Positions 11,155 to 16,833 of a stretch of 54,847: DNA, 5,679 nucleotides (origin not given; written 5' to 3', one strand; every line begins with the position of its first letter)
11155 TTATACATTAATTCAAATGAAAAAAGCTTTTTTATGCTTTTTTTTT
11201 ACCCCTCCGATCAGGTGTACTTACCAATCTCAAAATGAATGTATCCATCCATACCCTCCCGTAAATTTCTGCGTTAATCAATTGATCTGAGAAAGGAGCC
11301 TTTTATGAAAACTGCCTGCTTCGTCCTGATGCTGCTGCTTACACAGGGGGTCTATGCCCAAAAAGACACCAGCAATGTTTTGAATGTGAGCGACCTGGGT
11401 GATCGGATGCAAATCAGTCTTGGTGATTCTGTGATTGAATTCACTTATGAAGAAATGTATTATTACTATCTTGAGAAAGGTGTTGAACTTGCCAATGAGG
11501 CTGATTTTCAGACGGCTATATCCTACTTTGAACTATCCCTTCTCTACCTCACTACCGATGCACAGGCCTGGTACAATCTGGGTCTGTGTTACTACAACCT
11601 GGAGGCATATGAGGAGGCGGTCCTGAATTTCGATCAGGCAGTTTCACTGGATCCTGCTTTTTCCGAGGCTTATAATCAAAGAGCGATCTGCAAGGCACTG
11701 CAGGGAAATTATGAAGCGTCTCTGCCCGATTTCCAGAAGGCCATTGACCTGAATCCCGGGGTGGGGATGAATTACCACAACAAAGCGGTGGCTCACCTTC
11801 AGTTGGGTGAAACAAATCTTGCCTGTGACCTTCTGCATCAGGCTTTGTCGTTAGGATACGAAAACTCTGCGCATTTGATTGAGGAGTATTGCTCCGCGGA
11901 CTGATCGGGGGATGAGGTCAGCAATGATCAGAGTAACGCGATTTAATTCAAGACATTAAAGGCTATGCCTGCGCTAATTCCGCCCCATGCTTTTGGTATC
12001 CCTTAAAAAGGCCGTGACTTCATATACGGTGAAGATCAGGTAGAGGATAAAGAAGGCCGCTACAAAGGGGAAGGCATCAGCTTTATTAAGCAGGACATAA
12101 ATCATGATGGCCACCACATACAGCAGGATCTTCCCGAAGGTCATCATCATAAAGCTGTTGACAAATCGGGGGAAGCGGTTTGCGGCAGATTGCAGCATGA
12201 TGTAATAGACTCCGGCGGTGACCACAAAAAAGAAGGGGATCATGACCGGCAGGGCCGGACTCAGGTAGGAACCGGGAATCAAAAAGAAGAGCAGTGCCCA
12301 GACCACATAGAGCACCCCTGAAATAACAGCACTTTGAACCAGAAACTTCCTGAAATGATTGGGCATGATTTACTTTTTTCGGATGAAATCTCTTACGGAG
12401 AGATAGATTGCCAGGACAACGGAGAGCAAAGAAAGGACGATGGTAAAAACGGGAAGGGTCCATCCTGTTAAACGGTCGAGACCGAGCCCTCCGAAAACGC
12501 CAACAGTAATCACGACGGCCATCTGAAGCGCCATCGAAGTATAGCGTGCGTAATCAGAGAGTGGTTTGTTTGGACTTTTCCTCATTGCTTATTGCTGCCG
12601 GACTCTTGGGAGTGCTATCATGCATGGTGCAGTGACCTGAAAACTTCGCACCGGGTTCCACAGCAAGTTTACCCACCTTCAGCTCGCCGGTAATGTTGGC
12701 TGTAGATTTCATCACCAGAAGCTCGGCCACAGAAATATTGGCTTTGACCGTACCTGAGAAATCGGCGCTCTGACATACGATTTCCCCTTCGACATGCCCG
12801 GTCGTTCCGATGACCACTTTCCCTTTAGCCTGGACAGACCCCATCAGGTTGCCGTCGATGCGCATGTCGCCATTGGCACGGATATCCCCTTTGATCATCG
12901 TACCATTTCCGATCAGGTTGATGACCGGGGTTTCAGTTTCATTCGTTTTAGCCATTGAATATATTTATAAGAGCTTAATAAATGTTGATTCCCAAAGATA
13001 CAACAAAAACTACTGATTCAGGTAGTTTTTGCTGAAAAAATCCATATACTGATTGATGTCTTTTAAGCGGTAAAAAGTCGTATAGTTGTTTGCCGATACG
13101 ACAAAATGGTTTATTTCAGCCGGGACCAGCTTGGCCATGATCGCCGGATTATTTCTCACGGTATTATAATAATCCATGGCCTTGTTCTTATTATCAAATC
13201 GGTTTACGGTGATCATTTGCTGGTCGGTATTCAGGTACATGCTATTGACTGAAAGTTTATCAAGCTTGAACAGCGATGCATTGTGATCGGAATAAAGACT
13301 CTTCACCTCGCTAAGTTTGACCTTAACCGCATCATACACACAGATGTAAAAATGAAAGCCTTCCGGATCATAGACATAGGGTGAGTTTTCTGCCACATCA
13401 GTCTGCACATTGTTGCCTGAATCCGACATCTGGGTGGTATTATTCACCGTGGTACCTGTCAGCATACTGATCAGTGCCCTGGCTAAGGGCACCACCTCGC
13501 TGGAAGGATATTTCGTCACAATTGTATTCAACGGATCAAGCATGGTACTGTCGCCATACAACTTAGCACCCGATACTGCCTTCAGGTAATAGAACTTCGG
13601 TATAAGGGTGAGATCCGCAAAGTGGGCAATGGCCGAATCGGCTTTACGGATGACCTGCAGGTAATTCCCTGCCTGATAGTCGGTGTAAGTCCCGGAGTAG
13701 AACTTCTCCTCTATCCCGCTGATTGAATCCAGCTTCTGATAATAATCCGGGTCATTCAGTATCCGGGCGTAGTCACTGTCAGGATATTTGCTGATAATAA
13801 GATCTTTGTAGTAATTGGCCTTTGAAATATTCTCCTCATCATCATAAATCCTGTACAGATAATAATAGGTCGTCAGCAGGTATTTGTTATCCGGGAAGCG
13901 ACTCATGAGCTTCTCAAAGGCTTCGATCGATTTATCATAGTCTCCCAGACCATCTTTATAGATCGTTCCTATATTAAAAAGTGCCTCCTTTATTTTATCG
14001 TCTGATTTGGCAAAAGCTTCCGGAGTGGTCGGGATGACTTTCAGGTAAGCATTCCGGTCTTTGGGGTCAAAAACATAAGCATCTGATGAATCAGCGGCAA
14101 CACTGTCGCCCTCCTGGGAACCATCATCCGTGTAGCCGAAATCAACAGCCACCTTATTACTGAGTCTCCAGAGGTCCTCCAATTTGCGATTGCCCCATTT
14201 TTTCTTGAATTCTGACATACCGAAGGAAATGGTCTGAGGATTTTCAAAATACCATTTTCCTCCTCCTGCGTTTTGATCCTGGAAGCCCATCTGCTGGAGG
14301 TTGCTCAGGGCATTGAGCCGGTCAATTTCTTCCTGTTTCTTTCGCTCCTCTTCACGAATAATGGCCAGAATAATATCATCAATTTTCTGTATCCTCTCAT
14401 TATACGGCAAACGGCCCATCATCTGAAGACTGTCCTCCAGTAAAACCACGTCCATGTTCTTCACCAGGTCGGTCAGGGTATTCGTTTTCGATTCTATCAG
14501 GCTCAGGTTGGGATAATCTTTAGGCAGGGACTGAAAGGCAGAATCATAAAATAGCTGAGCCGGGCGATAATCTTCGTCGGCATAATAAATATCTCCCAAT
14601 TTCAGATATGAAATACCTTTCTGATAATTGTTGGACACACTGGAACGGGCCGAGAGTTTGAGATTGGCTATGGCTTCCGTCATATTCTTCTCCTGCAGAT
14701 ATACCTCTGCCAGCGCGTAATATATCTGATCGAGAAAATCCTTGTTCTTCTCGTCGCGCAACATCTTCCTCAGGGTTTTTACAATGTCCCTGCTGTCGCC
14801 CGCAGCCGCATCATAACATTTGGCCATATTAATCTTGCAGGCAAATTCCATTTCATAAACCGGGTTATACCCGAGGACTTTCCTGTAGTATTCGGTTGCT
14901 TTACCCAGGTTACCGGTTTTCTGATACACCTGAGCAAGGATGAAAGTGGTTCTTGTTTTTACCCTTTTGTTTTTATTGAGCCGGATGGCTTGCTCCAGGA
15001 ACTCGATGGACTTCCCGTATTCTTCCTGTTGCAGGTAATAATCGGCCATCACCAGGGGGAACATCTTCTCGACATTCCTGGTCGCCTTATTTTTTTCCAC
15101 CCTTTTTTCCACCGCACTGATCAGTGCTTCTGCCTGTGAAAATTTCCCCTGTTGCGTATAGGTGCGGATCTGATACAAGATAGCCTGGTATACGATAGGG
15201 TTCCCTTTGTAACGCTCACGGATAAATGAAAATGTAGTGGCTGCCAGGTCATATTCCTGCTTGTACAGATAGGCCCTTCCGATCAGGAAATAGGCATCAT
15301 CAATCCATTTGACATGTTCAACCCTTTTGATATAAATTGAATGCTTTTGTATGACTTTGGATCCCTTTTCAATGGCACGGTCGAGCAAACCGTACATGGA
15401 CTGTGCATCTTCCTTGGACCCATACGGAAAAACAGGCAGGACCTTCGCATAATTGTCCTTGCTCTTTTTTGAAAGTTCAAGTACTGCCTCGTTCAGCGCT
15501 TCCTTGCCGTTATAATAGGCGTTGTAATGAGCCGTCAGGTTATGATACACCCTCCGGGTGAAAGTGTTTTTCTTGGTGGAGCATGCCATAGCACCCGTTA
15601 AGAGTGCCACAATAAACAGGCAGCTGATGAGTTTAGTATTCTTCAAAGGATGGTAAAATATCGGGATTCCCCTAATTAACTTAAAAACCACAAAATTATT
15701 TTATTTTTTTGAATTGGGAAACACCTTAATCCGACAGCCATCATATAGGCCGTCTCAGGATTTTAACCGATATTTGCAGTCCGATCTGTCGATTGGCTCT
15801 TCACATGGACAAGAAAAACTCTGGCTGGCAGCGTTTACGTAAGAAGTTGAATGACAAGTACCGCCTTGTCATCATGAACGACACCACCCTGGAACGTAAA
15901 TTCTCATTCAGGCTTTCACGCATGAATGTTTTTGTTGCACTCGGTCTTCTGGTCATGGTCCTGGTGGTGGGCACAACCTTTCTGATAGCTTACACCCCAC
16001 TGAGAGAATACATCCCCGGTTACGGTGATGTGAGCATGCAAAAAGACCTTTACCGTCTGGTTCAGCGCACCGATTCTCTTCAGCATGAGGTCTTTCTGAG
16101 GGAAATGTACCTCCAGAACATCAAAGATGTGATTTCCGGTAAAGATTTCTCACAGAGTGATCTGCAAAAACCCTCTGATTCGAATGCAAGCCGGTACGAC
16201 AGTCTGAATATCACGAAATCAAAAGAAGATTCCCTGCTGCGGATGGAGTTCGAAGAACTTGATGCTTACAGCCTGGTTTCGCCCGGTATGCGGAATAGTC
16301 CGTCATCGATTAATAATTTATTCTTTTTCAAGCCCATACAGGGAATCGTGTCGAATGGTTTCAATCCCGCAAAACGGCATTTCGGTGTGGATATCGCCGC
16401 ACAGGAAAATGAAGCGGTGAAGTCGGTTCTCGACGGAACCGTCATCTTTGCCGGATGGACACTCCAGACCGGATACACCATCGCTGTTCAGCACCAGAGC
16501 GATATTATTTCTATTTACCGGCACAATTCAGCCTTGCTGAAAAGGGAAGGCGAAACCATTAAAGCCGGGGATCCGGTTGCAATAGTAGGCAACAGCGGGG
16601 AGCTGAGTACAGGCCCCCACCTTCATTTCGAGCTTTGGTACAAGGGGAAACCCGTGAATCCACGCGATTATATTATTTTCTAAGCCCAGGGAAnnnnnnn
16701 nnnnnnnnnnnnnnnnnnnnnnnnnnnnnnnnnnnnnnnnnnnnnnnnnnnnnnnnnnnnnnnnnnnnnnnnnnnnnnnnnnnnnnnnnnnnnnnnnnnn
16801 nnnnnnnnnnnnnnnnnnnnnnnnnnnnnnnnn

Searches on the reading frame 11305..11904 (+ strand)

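Call 8: search_protein_families(library=pfam, proteins=[window:11305-11904:+], max_evalue=0.00001)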
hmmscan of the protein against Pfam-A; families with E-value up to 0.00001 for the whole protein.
window:11305-11904:+ (199 aa): 12 families
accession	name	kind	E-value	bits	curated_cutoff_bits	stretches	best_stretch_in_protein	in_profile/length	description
PF00515.34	TPR_1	-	1.6e-20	72.4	27.8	2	86-118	1-33/34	Tetratricopeptide repeat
PF07719.23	TPR_2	-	8.6e-19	66.5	27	1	86-118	1-33/34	Tetratricopeptide repeat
PF13181.12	TPR_8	-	1e-15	56.9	25.7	1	86-118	1-33/34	Tetratricopeptide repeat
PF13371.12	TPR_9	-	2.1e-12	47.3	35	1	63-118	6-61/73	Tetratricopeptide repeat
PF13431.12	TPR_17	-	3.5e-12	46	24.4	0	109-138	2-31/34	Tetratricopeptide repeat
PF13414.12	TPR_11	-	1.1e-09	38.2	26.8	0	96-127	4-35/42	TPR repeat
PF13424.12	TPR_12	-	4.4e-09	36.9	30.1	0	121-181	4-72/77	Tetratricopeptide repeat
PF13432.12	TPR_16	-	6e-09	36.6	32.7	0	61-117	6-62/65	Tetratricopeptide repeat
PF13174.12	TPR_6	-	4.7e-07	30.5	26.3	0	87-117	1-31/33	Tetratricopeptide repeat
PF13176.12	TPR_7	-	9.1e-07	28.9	27.9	0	88-117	1-32/36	Tetratricopeptide repeat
PF13428.12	TPR_14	-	2.3e-06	28.2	23.5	0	87-127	2-42/44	Tetratricopeptide repeat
PF14559.12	TPR_19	-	2.9e-06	28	25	0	65-119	4-58/68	Tetratricopeptide repeat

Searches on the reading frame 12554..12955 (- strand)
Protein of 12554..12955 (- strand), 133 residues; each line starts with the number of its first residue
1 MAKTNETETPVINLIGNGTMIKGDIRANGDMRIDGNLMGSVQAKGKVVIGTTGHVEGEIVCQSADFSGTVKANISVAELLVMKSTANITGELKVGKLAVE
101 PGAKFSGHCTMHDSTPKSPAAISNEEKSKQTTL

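Call 8: search_protein_families(library=pfam, proteins=[window:12554-12955:-], max_evalue=0.00001)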
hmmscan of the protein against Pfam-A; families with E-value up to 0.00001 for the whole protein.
window:12554-12955:- (133 aa): 1 family
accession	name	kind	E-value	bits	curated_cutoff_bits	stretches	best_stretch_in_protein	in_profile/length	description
PF04519.19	Bactofilin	-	2.6e-27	95.3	27.9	1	14-109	2-97/98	Polymer-forming cytoskeletal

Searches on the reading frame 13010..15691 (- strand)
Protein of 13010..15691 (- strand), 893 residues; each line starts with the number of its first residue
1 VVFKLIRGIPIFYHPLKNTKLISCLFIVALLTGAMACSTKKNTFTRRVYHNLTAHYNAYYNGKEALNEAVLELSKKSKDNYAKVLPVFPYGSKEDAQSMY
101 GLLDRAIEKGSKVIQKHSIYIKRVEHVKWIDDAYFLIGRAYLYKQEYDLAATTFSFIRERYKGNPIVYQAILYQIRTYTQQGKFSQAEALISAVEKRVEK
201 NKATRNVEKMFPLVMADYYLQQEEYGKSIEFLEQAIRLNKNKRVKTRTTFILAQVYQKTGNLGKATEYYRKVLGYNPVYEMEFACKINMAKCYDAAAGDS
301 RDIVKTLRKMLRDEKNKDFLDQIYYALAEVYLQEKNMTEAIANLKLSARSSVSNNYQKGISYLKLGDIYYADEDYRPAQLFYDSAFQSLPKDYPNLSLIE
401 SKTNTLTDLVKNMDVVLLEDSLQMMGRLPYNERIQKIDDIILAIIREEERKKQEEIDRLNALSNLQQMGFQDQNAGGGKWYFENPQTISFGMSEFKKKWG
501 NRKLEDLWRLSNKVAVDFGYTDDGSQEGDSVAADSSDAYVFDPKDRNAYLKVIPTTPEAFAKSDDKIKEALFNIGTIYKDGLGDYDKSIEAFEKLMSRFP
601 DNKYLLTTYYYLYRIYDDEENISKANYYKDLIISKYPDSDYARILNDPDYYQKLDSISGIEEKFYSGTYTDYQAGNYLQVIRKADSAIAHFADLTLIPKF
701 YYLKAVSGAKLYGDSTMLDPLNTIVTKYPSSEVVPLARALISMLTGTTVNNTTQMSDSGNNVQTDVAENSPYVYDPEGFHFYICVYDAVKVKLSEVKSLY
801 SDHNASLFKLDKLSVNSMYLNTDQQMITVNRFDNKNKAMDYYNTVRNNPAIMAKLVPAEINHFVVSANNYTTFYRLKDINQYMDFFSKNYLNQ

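Call 8: search_protein_families(library=pfam, proteins=[window:13010-15691:-], max_evalue=0.00001)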
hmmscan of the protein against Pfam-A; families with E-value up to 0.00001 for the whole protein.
window:13010-15691:- (893 aa): 12 families
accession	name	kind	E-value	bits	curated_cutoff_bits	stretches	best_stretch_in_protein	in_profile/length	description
PF13181.12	TPR_8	-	1.2e-21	75.4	25.7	0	569-602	2-34/34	Tetratricopeptide repeat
PF07719.23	TPR_2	-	5.4e-18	64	27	0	215-241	7-33/34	Tetratricopeptide repeat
PF13424.12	TPR_12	-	6.1e-18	65.2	30.1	1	322-387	4-73/77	Tetratricopeptide repeat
PF00515.34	TPR_1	-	6e-14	51.6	27.8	0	252-277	7-32/34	Tetratricopeptide repeat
PF13174.12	TPR_6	-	9.4e-13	48.3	26.3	0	569-601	1-32/33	Tetratricopeptide repeat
PF13432.12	TPR_16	-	1.7e-12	48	32.7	0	136-195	2-58/65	Tetratricopeptide repeat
PF13428.12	TPR_14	-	2.4e-12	46.6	23.5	0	582-606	14-38/44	Tetratricopeptide repeat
PF13176.12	TPR_7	-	2.6e-12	46.2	27.9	0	570-596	1-26/36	Tetratricopeptide repeat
PF14559.12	TPR_19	-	6.3e-11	42.9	25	0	220-276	2-55/68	Tetratricopeptide repeat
PF09976.15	TPR_21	-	3.1e-07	30.7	25.5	0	295-407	87-192/193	Tetratricopeptide repeat-like domain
PF17874.7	TPR_MalT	-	3.9e-07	30.1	45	1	133-341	42-260/336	MalT-like TPR region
PF25063.1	ARM_TT21_C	-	8.2e-07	29.5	35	0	297-393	71-163/209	Tetratricopeptide repeat protein 21 C-terminal ARM domain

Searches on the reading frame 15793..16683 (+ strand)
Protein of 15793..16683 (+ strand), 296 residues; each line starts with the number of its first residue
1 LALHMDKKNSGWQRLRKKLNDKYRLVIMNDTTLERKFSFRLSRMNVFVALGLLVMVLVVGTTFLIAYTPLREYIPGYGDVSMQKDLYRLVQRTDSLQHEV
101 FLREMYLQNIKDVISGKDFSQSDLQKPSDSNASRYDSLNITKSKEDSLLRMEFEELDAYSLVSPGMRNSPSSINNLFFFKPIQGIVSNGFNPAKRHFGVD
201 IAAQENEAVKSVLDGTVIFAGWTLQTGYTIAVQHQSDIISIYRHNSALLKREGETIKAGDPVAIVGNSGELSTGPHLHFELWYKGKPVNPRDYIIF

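Call 8: search_protein_families(library=pfam, proteins=[window:15793-16683:+], max_evalue=0.00001)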
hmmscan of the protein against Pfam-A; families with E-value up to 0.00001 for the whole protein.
window:15793-16683:+ (296 aa): 1 family
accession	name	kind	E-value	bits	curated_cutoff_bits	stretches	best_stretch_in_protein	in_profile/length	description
PF01551.29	Peptidase_M23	-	1.4e-28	99.3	28.7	1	195-290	2-96/96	Peptidase family M23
